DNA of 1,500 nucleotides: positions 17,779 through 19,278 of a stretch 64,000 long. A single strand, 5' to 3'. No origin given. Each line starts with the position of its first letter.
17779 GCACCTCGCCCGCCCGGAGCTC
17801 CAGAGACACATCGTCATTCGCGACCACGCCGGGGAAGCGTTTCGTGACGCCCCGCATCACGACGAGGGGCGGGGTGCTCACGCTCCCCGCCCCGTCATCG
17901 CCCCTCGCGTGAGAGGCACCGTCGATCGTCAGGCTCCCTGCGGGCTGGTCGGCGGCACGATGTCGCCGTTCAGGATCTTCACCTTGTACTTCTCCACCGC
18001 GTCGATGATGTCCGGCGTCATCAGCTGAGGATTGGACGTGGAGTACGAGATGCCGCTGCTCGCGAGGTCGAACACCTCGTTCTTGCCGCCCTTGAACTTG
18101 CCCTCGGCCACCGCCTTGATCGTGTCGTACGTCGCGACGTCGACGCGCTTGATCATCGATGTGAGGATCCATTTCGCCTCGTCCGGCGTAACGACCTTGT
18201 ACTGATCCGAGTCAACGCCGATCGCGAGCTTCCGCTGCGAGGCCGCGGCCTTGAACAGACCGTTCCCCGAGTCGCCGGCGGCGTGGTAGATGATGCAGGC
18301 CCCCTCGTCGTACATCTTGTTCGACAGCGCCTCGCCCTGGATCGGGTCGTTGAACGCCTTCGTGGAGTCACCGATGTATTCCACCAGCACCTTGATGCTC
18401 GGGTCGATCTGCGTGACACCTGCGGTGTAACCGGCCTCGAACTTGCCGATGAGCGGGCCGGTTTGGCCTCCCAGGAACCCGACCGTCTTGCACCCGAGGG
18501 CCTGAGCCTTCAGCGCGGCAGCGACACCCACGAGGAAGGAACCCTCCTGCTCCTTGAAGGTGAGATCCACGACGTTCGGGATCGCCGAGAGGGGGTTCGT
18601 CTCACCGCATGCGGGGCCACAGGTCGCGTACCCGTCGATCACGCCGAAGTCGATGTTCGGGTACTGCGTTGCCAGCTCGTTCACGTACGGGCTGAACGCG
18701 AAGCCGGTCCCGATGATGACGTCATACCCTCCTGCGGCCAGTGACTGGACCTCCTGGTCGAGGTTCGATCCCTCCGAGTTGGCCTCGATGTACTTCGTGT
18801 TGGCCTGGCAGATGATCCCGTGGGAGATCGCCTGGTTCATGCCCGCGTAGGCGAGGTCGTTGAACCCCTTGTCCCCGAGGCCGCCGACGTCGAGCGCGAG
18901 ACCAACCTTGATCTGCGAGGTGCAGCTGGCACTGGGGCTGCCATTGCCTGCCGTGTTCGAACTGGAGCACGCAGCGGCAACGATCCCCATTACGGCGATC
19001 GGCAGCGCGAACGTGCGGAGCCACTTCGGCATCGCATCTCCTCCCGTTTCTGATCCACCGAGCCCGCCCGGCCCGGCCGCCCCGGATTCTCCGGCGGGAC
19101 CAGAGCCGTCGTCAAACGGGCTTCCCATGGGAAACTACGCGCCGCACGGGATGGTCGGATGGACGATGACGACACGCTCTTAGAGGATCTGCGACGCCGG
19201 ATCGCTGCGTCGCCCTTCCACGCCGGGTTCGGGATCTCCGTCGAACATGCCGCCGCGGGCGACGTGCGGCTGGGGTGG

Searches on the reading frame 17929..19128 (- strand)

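Call 36: search_protein_families(library=pfam, proteins=[window:17929-19128:-], max_evalue=0.00001)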
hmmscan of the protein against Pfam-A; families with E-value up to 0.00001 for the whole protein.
window:17929-19128:- (399 aa): 1 family
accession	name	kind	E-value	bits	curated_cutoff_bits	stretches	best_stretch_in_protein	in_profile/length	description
PF02608.20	Bmp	-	7e-54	183.3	24.1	1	77-387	5-293/301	ABC transporter substrate-binding protein PnrA-like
